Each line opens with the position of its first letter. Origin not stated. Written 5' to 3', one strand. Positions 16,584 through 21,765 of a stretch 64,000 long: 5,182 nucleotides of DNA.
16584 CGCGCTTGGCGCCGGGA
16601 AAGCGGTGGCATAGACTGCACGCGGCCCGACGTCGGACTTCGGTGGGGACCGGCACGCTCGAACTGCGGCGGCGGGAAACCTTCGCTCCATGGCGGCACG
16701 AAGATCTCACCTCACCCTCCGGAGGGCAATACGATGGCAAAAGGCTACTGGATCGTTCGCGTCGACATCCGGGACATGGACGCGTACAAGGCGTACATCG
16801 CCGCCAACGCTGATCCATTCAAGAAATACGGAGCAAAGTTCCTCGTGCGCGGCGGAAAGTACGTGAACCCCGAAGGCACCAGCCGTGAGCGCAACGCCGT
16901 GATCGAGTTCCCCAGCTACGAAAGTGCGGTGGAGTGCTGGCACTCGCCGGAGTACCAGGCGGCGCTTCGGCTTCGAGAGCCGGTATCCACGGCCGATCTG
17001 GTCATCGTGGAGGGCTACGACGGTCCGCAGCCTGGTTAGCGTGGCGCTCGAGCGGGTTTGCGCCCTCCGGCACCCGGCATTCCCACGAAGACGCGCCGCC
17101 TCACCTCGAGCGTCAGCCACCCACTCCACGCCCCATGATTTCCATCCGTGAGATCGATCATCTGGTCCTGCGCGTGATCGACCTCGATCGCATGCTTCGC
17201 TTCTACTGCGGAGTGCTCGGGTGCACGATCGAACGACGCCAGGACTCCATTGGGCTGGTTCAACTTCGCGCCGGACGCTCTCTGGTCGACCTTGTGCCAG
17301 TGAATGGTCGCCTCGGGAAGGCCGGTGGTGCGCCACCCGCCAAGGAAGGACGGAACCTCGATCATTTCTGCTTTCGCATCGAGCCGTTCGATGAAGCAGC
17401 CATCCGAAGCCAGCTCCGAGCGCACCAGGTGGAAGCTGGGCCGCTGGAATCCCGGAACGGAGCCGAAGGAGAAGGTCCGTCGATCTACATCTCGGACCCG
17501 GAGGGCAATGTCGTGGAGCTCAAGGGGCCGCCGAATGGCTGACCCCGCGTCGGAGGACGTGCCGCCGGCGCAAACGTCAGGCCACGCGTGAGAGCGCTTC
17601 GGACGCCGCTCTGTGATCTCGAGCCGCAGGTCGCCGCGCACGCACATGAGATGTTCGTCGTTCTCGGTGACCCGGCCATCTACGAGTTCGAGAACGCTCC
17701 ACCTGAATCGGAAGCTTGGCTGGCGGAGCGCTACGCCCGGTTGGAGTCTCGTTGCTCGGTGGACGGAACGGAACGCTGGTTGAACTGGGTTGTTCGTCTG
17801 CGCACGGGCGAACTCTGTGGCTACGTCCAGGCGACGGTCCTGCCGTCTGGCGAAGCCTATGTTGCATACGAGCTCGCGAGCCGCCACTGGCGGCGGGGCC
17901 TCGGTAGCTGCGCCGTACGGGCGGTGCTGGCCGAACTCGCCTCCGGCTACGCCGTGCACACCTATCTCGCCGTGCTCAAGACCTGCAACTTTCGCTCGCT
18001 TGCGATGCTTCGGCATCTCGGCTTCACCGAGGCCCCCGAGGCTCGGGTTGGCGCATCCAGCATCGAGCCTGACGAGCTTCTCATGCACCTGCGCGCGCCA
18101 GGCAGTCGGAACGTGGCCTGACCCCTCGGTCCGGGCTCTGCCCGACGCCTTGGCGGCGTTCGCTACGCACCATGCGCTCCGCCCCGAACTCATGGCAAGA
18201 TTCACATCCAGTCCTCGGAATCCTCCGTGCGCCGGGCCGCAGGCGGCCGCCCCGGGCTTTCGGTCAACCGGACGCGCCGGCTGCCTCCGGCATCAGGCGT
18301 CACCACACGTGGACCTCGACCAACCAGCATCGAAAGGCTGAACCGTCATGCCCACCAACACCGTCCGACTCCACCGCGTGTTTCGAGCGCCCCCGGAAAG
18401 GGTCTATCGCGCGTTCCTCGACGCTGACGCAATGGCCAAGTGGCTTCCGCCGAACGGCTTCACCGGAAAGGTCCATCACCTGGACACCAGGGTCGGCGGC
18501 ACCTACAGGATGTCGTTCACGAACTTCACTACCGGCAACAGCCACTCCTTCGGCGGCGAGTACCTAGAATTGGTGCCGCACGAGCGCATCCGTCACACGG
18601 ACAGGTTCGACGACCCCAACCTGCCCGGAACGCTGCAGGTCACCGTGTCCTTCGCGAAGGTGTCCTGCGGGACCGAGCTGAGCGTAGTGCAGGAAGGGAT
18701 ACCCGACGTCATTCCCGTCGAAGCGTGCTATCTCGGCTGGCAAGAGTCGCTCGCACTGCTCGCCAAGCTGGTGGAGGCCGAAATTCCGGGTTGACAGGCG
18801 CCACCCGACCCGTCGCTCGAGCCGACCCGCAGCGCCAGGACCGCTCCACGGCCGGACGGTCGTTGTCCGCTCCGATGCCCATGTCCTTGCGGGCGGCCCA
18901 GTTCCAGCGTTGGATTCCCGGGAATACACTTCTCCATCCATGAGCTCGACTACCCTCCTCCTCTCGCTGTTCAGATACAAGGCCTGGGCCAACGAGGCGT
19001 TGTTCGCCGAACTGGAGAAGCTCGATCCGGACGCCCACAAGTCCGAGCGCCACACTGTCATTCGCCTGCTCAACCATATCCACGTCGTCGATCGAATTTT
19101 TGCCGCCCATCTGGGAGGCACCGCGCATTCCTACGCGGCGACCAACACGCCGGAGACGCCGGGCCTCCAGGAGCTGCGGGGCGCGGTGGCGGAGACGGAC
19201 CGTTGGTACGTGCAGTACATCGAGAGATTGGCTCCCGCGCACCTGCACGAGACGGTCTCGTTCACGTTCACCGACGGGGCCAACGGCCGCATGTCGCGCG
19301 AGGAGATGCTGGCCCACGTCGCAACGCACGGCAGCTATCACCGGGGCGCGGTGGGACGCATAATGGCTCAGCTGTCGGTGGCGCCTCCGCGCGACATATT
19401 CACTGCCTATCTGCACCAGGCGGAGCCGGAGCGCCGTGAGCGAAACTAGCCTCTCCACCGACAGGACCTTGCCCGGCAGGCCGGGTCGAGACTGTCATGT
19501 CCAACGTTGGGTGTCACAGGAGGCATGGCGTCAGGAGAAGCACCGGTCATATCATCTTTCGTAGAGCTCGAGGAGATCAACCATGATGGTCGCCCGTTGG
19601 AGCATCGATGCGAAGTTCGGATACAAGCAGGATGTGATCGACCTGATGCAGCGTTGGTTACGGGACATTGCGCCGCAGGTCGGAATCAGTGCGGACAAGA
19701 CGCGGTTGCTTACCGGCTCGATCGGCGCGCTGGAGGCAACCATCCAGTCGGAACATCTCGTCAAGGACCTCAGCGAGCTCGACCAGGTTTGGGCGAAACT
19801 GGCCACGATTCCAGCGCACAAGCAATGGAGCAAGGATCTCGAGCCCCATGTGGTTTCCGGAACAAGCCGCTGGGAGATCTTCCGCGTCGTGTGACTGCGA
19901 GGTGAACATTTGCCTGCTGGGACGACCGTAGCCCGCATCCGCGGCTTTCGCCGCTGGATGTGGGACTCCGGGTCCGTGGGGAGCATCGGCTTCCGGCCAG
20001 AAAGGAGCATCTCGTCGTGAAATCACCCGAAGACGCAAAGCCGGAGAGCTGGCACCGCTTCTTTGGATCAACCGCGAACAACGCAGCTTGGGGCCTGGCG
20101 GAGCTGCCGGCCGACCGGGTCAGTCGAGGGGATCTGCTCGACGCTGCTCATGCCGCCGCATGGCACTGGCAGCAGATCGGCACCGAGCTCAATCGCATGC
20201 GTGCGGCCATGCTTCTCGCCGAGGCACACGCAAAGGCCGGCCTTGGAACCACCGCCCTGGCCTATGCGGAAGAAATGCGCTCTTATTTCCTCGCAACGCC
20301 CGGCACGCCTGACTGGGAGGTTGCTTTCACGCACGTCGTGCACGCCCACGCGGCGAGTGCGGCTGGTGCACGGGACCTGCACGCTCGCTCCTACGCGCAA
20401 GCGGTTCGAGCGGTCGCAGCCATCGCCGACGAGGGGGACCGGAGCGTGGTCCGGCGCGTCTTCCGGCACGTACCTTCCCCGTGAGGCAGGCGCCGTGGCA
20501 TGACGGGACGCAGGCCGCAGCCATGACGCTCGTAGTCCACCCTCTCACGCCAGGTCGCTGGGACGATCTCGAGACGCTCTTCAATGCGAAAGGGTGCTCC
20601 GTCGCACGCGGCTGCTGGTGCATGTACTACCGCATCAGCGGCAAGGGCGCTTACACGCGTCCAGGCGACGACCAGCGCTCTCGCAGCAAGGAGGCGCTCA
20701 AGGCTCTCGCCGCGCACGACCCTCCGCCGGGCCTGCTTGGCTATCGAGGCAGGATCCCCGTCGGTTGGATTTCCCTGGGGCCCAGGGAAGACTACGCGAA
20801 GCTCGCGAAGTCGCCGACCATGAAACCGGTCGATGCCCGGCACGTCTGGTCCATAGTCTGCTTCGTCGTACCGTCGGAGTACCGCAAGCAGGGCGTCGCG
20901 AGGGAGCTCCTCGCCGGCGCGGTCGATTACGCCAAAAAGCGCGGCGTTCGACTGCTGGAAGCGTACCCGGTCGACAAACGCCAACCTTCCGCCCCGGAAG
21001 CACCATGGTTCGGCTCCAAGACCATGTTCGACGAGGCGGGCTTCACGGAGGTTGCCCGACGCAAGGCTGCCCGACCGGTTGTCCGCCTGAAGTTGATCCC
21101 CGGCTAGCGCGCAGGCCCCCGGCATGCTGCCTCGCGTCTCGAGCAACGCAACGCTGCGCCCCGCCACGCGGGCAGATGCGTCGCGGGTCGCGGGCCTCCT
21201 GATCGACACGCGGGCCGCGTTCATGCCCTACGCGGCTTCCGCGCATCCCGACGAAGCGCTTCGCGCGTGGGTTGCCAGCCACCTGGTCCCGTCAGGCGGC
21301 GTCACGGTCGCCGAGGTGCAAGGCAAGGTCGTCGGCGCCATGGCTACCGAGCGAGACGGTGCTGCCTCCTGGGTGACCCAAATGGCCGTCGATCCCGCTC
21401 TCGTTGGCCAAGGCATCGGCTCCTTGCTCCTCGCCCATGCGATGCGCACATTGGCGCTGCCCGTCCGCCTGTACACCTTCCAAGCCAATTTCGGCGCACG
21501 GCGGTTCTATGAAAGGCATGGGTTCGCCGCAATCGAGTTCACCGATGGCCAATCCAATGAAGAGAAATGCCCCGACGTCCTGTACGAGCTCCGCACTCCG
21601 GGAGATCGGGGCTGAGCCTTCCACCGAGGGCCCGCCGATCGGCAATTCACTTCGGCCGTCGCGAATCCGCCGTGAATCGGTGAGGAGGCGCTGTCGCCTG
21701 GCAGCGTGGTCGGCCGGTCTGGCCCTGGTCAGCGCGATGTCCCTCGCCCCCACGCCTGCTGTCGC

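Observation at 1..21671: Integron gene-cassette array: attC sites punctuate a one-directional train of small accessory genes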

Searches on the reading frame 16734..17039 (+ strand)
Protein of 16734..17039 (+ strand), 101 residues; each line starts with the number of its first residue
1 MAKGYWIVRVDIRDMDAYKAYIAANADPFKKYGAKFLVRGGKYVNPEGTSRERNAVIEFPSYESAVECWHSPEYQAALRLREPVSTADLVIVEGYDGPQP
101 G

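Call 21: search_protein_families(library=pfam, proteins=[window:16734-17039:+], max_evalue=0.01)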
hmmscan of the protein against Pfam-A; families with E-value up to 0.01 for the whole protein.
window:16734-17039:+ (101 aa): 1 family
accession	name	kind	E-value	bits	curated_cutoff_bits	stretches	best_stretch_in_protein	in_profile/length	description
PF07045.17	DUF1330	-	1.7e-34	118.5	23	1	3-95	1-94/94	Domain of unknown function (DUF1330)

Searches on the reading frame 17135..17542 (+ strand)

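Call 21: search_protein_families(library=pfam, proteins=[window:17135-17542:+], max_evalue=0.01)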
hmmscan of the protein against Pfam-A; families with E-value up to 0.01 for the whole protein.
window:17135-17542:+ (135 aa): 3 families
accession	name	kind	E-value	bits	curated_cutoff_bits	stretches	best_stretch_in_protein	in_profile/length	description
PF00903.31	Glyoxalase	-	9.8e-11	42.5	20.6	1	7-129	2-121/121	Glyoxalase/Bleomycin resistance protein/Dioxygenase superfamily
PF18029.7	Glyoxalase_6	-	1.3e-05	26.2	23.6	1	10-128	2-104/106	Glyoxalase-like domain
PF13669.12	Glyoxalase_4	-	1.9e-05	25.3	27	1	8-100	1-92/109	Glyoxalase/Bleomycin resistance protein/Dioxygenase superfamily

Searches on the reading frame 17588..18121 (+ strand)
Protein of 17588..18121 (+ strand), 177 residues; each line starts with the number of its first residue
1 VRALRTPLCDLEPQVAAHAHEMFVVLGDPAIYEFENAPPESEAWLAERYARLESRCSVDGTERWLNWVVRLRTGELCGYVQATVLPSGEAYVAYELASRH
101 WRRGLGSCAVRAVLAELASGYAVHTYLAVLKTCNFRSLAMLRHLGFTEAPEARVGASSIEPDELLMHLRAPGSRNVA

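Call 21: search_protein_families(library=pfam, proteins=[window:17588-18121:+], max_evalue=0.01)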
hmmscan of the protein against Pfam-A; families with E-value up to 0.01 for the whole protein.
window:17588-18121:+ (177 aa): 3 families
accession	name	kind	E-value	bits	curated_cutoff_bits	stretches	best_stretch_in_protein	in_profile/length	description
PF13302.13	Acetyltransf_3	-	6.2e-12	46.8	25.4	1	12-147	5-138/138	Acetyltransferase (GNAT) domain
PF00583.31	Acetyltransf_1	-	7.7e-10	39.5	20.7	1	35-146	8-116/116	Acetyltransferase (GNAT) family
PF08445.16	FR47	-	2e-05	24.9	22.1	1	93-149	26-80/86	FR47-like protein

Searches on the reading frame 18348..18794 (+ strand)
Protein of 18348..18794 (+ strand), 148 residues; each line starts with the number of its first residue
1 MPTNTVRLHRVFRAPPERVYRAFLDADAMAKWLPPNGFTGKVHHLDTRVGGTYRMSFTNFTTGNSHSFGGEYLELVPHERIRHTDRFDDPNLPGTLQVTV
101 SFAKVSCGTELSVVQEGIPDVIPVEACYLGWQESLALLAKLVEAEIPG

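Call 21: search_protein_families(library=pfam, proteins=[window:18348-18794:+], max_evalue=0.01)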
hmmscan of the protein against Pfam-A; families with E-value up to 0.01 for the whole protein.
window:18348-18794:+ (148 aa): 2 families
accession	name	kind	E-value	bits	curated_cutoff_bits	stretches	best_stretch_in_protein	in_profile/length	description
PF08327.17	AHSA1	-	2.1e-30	105.9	22.1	1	13-143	1-125/125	Activator of Hsp90 ATPase homolog 1-like protein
PF10604.15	Polyketide_cyc2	-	1.8e-05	25.5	27.4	1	5-109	3-100/142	Polyketide cyclase / dehydrase and lipid transport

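Call 70: find_encoding_contigs(protein=window:18348-18794:+, flank=5000, max_places=8)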
Protein window:18348-18794:+ (148 aa): 2 contigs read that carry it; 2 places shown.
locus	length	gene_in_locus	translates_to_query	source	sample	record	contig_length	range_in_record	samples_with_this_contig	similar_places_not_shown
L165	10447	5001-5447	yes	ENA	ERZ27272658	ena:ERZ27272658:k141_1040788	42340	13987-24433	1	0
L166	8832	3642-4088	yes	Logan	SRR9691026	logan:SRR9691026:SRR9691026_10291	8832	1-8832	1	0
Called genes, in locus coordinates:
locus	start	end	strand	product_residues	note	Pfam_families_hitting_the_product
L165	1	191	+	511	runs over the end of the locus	PF00501:AMP-binding, PF13193:AMP-binding_C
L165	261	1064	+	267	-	PF13489:Methyltransf_23, PF01209:Ubie_methyltran (weak), PF13847:Methyltransf_31, PF08241:Methyltransf_11, PF08242:Methyltransf_12, PF13649:Methyltransf_25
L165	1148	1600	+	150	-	PF08818:DUF1801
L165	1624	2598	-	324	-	PF12852:Cupin_6, PF12833:HTH_18, PF00165:HTH_AraC (weak)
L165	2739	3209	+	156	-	PF04828:GFA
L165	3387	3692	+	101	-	PF07045:DUF1330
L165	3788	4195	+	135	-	PF00903:Glyoxalase, PF13669:Glyoxalase_4 (faint)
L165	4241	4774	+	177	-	PF13302:Acetyltransf_3, PF00583:Acetyltransf_1, PF08445:FR47 (faint)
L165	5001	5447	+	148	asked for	PF08327:AHSA1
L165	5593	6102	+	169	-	PF05163:DinB, PF12867:DinB_2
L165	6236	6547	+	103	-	-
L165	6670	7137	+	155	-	-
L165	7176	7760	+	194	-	PF00583:Acetyltransf_1, PF14542:Acetyltransf_CG (faint)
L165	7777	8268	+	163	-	PF00583:Acetyltransf_1, PF13673:Acetyltransf_10, PF13508:Acetyltransf_7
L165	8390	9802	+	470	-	PF18885:DUF5648 (weak)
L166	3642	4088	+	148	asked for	PF08327:AHSA1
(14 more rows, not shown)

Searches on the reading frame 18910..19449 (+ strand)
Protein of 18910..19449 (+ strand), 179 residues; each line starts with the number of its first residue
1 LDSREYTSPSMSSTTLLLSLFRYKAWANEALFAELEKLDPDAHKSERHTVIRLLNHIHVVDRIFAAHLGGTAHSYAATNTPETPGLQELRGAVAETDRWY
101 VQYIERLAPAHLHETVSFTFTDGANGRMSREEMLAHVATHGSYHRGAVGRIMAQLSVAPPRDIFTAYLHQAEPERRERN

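Call 21: search_protein_families(library=pfam, proteins=[window:18910-19449:+], max_evalue=0.01)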
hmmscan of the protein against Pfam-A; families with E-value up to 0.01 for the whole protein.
window:18910-19449:+ (179 aa): 2 families
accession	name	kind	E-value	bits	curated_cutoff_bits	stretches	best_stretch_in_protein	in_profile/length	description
PF05163.17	DinB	-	3.3e-19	69.9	23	1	11-174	1-164/165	DinB family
PF12867.12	DinB_2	-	1.3e-09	39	24.8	1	42-146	23-126/128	DinB superfamily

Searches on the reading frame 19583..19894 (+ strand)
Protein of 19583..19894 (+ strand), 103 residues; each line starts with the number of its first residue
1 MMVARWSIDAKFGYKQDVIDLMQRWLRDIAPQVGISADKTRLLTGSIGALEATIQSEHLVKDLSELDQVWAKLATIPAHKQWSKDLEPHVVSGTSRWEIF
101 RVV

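Call 20: search_protein_families(library=pfam, proteins=[window:19583-19894:+], max_evalue=0.01)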
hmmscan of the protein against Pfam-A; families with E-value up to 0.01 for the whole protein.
window:19583-19894:+ (103 aa): 0 families

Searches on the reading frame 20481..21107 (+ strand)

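Call 20: search_protein_families(library=pfam, proteins=[window:20481-21107:+], max_evalue=0.01)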
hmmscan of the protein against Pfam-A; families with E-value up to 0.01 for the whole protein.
window:20481-21107:+ (208 aa): 5 families
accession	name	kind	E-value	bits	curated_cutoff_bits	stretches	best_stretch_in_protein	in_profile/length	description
PF00583.31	Acetyltransf_1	-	7.1e-10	39.6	20.7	1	73-162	24-99/116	Acetyltransferase (GNAT) family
PF14542.12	Acetyltransf_CG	-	1.9e-05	25.1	30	1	121-158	23-60/80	GCN5-related N-acetyl-transferase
PF13508.13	Acetyltransf_7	-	0.00055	20.7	27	1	94-159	15-65/84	Acetyltransferase (GNAT) domain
PF13673.13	Acetyltransf_10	-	0.0034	17.8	23.6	1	125-157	54-86/128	Acetyltransferase (GNAT) domain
PF17013.11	Acetyltransf_15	-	0.0036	17.2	35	1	116-153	66-103/210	Putative acetyl-transferase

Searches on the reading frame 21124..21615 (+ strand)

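Call 20: search_protein_families(library=pfam, proteins=[window:21124-21615:+], max_evalue=0.01)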
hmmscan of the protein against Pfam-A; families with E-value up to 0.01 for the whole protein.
window:21124-21615:+ (163 aa): 5 families
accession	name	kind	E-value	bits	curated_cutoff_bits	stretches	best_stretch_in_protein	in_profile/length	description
PF13508.13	Acetyltransf_7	-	1.8e-14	54.3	27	1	58-135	3-83/84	Acetyltransferase (GNAT) domain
PF00583.31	Acetyltransf_1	-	3.7e-14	53.4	20.7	1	32-134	7-116/116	Acetyltransferase (GNAT) family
PF13673.13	Acetyltransf_10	-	3.5e-09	37.2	23.6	1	60-138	33-111/128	Acetyltransferase (GNAT) domain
PF13480.13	Acetyltransf_6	-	5.6e-05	23.8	22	1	38-111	51-125/143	Acetyltransferase (GNAT) domain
PF13302.13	Acetyltransf_3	-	0.0002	22.5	25.4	1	10-134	3-137/138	Acetyltransferase (GNAT) domain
